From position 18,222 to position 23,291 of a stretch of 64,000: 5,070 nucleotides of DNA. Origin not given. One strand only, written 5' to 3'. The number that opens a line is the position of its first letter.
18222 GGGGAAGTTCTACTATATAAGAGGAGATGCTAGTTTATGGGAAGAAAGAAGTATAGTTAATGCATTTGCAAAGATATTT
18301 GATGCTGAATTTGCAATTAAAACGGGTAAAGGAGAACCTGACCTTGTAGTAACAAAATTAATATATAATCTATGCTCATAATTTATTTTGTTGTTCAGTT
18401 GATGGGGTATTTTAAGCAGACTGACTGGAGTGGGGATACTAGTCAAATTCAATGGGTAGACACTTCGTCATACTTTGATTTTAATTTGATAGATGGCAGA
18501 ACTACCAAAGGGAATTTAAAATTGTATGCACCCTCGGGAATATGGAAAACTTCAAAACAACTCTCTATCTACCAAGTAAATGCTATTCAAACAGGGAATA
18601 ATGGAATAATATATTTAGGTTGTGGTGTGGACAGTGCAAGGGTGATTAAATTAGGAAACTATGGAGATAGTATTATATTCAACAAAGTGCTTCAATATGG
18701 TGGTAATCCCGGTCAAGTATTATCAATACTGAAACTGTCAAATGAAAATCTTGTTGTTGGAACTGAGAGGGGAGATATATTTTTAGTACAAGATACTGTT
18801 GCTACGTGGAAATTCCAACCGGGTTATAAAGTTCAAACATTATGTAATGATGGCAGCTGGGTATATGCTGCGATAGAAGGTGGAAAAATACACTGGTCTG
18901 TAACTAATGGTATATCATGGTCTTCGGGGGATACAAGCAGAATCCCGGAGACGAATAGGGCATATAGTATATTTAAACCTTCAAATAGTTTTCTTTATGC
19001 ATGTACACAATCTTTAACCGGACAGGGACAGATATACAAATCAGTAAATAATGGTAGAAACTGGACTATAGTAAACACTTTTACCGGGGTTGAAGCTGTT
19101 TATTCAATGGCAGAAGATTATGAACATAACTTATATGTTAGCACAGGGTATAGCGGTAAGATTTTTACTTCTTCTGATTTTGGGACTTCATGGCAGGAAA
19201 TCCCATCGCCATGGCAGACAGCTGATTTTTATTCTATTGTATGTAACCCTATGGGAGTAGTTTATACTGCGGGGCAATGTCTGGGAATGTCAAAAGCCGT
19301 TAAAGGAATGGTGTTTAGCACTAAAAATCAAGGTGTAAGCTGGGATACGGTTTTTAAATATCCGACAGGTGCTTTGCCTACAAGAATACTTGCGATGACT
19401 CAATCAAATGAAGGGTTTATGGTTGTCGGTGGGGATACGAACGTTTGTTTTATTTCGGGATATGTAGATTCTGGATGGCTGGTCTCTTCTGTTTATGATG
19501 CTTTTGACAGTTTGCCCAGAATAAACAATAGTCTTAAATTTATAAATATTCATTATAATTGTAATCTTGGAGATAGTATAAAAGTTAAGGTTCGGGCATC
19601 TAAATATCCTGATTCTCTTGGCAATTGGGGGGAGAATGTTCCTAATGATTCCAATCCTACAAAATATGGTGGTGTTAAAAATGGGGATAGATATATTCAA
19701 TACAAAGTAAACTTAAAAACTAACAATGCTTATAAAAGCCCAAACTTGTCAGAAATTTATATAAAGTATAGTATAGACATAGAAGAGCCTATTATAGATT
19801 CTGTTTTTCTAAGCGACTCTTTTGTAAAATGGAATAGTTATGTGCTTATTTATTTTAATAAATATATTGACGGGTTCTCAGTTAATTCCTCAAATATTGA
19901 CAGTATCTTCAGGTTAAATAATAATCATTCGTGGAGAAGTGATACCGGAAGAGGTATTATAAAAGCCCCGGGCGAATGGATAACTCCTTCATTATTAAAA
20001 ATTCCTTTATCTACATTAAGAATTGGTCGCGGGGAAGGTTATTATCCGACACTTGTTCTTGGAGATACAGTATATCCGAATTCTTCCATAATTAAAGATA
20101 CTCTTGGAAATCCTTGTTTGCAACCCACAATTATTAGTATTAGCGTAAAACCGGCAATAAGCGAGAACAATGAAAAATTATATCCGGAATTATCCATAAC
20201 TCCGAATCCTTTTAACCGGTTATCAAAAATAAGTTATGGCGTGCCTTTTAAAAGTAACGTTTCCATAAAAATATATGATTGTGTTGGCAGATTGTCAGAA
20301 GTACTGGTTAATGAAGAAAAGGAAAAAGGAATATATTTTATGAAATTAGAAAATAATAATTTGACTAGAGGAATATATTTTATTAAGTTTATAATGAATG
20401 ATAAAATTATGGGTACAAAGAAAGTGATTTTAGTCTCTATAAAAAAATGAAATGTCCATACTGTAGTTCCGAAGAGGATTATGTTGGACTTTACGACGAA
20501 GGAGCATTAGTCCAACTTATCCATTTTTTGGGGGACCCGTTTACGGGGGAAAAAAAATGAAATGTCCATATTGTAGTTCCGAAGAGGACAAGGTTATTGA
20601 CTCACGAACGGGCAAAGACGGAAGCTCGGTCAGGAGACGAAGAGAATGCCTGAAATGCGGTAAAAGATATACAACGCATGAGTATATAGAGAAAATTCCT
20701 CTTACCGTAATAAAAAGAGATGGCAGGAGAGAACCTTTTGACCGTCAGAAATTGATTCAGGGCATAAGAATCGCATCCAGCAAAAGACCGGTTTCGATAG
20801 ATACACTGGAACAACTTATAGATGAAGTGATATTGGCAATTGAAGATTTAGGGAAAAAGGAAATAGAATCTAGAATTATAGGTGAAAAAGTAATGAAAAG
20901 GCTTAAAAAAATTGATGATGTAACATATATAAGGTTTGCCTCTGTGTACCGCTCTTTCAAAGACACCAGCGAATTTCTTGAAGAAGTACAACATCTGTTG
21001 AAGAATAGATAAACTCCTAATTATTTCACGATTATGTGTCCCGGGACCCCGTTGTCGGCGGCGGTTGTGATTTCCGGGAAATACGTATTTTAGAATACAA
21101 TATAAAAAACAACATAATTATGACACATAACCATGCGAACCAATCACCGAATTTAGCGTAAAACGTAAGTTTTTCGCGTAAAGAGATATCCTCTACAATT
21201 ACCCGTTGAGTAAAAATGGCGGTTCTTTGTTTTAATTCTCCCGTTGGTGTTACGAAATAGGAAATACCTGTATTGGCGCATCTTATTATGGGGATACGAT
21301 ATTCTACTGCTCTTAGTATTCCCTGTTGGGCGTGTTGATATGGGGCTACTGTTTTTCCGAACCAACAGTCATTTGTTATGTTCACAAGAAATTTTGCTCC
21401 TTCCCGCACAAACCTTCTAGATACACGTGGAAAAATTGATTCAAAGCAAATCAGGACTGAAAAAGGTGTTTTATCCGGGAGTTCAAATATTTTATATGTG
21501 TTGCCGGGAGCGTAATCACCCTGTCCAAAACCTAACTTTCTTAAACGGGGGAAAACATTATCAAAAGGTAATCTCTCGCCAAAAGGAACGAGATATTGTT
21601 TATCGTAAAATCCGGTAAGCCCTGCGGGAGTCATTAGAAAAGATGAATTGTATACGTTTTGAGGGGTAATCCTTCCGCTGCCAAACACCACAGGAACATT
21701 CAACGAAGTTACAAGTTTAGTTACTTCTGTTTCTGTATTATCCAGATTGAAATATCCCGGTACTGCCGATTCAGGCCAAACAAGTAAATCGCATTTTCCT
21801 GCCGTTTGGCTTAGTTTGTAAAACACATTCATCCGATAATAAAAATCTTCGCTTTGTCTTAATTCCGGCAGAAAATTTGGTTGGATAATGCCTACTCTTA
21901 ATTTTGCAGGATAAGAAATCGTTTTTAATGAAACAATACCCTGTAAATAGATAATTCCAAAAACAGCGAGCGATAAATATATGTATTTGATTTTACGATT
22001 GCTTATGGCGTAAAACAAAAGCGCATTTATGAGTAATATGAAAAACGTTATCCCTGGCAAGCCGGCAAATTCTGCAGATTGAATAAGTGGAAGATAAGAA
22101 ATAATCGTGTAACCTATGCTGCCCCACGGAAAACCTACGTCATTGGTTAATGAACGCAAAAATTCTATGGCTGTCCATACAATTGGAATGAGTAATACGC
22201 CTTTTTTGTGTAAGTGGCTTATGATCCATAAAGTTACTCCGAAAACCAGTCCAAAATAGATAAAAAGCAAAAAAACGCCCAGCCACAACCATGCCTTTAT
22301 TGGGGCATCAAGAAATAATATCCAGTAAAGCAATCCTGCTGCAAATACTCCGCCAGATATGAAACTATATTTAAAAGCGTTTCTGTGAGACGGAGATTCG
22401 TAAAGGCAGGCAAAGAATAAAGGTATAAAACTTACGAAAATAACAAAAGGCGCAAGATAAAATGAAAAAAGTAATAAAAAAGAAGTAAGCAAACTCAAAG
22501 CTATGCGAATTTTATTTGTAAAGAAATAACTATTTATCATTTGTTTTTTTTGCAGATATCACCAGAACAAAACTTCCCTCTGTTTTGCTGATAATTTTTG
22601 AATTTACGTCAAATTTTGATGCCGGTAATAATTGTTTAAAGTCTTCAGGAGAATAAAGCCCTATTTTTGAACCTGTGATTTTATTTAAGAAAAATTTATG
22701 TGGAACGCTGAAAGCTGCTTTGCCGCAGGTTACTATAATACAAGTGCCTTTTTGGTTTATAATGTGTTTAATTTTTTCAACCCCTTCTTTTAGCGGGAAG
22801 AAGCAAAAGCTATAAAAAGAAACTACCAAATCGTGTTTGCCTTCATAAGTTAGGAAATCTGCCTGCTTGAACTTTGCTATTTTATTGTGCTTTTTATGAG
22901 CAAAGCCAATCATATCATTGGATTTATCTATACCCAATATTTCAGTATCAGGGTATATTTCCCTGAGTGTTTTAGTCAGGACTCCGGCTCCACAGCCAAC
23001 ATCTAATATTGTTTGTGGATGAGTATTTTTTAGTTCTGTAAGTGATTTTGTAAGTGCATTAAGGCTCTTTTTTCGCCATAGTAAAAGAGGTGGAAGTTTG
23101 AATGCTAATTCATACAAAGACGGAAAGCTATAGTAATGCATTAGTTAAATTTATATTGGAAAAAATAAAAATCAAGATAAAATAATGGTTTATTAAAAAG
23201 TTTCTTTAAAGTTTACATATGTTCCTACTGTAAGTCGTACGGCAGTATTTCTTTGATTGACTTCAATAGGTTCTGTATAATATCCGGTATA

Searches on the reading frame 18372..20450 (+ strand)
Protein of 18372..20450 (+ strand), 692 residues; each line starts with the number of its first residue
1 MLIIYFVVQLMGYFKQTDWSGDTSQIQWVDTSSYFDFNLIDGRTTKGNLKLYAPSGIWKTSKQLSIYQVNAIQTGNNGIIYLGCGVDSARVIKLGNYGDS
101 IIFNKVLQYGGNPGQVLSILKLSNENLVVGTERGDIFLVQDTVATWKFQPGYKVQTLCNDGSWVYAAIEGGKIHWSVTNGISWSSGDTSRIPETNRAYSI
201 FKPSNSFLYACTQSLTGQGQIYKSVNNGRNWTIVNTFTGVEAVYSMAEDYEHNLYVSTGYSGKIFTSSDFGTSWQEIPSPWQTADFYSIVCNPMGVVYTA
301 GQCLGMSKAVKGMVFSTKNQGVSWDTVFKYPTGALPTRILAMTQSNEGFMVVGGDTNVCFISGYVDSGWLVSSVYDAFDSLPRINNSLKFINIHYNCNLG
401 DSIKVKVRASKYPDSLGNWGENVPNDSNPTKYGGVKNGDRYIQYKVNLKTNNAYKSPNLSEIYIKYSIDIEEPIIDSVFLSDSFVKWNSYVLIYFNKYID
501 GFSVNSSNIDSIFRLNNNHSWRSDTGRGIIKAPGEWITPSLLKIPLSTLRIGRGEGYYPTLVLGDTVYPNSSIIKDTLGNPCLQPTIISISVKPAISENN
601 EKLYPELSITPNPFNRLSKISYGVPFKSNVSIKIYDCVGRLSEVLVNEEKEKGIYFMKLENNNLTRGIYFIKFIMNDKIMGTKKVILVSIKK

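Call 71: search_protein_families(library=pfam, proteins=[window:18372-20450:+], max_evalue=0.000001)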
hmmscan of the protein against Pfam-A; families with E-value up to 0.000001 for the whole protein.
window:18372-20450:+ (692 aa): 1 family
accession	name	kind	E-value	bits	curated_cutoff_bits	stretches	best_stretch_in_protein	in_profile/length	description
PF18962.6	Por_Secre_tail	-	1.3e-07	32.3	27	1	611-686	3-74/75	Secretion system C-terminal sorting domain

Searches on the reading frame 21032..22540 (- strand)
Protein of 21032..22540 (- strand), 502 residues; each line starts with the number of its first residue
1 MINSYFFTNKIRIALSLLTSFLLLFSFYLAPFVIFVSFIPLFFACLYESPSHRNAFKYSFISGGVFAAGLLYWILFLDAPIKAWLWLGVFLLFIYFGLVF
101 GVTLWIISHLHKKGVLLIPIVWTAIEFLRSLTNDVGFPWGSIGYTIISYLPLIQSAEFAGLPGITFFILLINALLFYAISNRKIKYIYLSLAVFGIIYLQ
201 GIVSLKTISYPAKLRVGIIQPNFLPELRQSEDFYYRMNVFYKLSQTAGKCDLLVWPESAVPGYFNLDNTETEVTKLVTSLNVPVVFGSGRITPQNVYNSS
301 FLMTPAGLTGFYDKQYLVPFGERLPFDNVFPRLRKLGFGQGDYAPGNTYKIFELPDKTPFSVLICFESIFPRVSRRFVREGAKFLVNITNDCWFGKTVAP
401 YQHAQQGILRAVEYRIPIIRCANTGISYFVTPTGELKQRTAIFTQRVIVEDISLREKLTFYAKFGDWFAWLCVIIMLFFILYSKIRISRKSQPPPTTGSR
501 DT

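Call 71: search_protein_families(library=pfam, proteins=[window:21032-22540:-], max_evalue=0.000001)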
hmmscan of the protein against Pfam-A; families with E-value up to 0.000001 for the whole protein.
window:21032-22540:- (502 aa): 2 families
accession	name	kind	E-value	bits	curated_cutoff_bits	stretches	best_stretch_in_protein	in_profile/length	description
PF20154.4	LNT_N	-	2.1e-24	86.9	27.1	1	22-174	4-159/159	Apolipoprotein N-acyltransferase N-terminal domain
PF00795.27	CN_hydrolase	-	3.5e-24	86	23.2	1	245-454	26-248/256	Carbon-nitrogen hydrolase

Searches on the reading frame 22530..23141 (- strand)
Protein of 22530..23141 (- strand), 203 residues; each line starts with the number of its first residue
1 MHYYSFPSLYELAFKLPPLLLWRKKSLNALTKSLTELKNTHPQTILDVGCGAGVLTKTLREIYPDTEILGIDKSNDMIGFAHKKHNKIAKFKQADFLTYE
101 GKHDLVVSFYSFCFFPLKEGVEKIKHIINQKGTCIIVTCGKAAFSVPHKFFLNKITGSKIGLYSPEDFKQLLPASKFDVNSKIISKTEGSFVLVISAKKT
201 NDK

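Call 72: search_protein_families(library=pfam, proteins=[window:22530-23141:-], max_evalue=0.000001)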
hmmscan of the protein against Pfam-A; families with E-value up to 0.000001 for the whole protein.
window:22530-23141:- (203 aa): 6 families
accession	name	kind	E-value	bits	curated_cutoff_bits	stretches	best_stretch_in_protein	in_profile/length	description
PF13847.12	Methyltransf_31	-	2.9e-14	53.4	27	1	44-140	6-113/145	Methyltransferase domain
PF13649.12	Methyltransf_25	-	2.1e-12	48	27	1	45-132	1-97/97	Methyltransferase domain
PF13489.12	Methyltransf_23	-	7.5e-11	42.5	27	1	36-179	15-161/164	Methyltransferase domain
PF08241.18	Methyltransf_11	-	5.6e-10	40.2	21.2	1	46-136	1-95/95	Methyltransferase domain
PF08242.18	Methyltransf_12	-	1.3e-09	39.1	30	1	46-132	1-96/98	Methyltransferase domain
PF05175.20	MTS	-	3.7e-07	30.4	23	1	34-97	24-91/170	Methyltransferase small domain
